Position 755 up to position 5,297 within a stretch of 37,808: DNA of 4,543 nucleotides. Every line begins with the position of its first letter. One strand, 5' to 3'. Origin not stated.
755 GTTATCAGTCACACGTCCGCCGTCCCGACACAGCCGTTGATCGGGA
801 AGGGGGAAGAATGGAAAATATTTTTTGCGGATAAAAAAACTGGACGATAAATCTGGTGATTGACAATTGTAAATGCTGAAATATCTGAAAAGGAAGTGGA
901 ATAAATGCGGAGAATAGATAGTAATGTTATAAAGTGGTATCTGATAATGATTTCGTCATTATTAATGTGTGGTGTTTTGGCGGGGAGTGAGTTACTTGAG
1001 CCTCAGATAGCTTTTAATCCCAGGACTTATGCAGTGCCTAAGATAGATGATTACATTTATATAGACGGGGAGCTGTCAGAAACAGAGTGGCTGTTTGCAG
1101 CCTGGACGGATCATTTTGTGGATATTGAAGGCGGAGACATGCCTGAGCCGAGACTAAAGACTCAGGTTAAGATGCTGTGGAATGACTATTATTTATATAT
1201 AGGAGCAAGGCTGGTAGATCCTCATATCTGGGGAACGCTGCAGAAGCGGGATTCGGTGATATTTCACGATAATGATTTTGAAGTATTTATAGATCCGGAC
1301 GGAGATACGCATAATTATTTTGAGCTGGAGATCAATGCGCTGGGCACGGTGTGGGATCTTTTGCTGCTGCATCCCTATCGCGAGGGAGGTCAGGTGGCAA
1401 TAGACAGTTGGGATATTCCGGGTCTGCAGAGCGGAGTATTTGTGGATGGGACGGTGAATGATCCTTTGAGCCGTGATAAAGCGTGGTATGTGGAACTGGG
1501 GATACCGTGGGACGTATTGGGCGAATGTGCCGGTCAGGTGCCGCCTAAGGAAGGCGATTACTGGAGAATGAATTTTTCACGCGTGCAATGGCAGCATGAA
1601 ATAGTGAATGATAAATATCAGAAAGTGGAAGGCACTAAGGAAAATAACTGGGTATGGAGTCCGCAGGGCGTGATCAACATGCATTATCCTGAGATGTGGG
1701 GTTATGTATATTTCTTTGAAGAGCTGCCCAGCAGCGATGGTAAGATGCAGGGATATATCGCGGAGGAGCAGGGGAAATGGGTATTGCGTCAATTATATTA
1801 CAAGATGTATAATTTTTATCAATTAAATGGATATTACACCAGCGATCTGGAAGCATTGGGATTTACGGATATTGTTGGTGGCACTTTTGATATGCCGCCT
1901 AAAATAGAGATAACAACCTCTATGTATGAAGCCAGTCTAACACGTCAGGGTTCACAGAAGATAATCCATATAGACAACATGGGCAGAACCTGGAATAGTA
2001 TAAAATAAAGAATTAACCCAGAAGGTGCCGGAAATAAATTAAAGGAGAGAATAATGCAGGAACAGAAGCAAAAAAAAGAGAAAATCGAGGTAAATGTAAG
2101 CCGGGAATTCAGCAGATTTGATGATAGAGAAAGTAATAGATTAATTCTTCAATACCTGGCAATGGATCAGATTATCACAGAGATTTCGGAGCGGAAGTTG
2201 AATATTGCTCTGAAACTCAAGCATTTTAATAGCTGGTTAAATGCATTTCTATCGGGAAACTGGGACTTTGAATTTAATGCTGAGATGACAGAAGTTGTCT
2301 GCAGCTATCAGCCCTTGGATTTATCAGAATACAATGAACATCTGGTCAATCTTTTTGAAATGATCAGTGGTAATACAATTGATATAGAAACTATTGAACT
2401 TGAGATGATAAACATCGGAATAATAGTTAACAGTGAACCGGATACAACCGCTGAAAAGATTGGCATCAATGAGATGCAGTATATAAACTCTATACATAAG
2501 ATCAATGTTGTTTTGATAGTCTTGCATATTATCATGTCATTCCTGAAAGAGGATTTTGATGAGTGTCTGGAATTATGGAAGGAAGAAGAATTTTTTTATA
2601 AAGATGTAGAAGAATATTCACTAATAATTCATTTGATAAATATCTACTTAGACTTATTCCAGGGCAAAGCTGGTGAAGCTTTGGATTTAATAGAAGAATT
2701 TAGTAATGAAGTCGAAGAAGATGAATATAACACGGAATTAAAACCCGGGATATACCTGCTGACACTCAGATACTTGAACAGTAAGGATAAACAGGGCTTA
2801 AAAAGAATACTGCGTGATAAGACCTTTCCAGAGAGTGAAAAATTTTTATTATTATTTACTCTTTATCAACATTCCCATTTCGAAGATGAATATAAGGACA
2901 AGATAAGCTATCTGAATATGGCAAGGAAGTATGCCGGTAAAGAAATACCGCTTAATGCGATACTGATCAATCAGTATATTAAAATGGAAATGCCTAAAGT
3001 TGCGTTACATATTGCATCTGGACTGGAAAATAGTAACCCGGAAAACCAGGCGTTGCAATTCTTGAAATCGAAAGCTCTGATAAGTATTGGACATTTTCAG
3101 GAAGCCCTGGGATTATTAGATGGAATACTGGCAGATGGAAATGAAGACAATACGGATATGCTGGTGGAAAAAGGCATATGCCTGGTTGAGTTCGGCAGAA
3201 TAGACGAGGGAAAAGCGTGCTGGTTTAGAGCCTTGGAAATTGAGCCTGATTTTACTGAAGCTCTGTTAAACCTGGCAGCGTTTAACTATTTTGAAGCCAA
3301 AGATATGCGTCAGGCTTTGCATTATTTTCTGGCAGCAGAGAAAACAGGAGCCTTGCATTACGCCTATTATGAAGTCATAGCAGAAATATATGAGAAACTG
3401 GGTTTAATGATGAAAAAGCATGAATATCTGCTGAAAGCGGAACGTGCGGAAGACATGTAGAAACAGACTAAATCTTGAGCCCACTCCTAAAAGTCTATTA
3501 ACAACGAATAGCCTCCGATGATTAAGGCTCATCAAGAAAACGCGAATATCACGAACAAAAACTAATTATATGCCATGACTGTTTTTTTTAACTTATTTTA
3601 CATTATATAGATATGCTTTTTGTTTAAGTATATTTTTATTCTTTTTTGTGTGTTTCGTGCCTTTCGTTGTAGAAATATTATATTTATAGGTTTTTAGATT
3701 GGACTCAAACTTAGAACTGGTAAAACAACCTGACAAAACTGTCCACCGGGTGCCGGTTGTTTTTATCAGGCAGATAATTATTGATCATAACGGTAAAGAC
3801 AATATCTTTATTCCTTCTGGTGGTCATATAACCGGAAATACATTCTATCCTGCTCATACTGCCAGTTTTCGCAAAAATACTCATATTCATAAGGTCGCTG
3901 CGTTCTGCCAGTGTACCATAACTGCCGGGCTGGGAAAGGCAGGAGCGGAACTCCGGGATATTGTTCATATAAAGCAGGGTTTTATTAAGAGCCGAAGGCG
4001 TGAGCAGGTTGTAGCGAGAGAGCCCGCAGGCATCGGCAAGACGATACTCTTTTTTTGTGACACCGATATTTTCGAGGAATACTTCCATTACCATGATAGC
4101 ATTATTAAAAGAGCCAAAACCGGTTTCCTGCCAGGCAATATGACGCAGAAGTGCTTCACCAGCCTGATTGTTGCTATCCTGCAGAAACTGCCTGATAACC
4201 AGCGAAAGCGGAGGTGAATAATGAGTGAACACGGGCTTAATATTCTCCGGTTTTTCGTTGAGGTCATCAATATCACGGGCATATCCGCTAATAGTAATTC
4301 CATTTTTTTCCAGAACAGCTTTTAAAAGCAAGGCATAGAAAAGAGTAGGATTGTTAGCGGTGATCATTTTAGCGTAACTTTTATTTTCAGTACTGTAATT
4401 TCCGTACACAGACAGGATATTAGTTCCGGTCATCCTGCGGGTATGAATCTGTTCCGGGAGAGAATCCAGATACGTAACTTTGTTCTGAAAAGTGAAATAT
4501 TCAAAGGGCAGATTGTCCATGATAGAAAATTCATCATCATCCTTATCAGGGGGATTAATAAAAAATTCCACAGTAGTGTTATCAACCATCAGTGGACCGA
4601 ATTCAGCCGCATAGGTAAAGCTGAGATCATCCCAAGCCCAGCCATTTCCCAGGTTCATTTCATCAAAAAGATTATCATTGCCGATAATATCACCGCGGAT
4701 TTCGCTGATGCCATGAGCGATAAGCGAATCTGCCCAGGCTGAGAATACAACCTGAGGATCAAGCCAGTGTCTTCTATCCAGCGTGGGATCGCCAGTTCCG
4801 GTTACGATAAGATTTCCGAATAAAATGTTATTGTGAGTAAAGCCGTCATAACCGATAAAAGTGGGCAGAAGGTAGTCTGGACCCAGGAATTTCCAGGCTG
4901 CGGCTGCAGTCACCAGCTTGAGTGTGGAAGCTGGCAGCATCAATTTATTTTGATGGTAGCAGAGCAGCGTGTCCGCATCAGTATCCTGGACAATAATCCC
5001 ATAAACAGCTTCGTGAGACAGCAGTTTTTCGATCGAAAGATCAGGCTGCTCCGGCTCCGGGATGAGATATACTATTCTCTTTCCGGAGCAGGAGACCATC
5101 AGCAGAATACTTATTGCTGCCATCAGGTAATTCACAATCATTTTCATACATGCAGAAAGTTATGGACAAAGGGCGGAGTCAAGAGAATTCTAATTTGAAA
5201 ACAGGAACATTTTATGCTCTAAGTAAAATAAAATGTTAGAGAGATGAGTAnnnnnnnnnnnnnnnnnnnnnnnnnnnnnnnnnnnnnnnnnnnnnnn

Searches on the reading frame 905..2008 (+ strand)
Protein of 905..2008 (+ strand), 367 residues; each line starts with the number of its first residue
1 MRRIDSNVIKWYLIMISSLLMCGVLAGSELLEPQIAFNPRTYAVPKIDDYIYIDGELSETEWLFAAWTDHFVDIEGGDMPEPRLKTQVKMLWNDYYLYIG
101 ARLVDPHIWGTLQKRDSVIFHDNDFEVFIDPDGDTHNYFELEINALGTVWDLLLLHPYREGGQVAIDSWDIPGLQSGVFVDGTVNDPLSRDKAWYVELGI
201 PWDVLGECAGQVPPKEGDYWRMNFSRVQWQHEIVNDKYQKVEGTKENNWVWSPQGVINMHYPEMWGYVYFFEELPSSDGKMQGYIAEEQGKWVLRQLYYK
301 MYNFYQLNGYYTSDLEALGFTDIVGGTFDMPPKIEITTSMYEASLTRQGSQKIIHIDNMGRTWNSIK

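Call 9: search_protein_families(library=pfam, proteins=[window:905-2008:+])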
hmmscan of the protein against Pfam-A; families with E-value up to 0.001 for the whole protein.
window:905-2008:+ (367 aa): 1 family
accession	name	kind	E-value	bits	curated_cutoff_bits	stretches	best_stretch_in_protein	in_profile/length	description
PF06452.16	CBM9_1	-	4.7e-09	36.8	23.4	1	53-145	1-88/185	Carbohydrate family 9 binding domain-like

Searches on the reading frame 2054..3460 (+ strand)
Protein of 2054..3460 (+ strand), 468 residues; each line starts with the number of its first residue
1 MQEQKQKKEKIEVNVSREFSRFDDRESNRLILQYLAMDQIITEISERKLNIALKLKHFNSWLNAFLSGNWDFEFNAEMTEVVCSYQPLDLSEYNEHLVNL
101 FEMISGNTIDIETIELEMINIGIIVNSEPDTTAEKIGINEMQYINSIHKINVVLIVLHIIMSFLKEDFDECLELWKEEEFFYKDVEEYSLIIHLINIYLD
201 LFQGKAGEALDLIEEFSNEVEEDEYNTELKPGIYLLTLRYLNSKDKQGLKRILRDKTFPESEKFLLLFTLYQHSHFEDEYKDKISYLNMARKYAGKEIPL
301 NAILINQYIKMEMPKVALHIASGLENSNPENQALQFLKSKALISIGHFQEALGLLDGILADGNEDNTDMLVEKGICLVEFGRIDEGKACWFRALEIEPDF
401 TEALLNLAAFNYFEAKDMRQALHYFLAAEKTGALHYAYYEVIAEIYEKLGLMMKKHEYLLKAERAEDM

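Call 9: search_protein_families(library=pfam, proteins=[window:2054-3460:+])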
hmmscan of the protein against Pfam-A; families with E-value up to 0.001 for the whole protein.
window:2054-3460:+ (468 aa): 3 families
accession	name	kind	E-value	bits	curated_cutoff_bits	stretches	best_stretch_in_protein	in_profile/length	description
PF14559.12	TPR_19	-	2.5e-06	28.1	25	0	318-365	11-58/68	Tetratricopeptide repeat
PF13428.12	TPR_14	-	0.00021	22.1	23.5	0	375-409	9-43/44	Tetratricopeptide repeat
PF13432.12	TPR_16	-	0.00031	21.6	32.7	0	339-385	4-49/65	Tetratricopeptide repeat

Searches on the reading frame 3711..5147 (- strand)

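Call 9: search_protein_families(library=pfam, proteins=[window:3711-5147:-])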
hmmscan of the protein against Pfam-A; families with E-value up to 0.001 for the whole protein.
window:3711-5147:- (478 aa): 1 family
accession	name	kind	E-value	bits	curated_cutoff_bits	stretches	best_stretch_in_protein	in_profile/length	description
PF02113.21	Peptidase_S13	-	2.1e-73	248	22.8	1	46-469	16-438/444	D-Ala-D-Ala carboxypeptidase 3 (S13) family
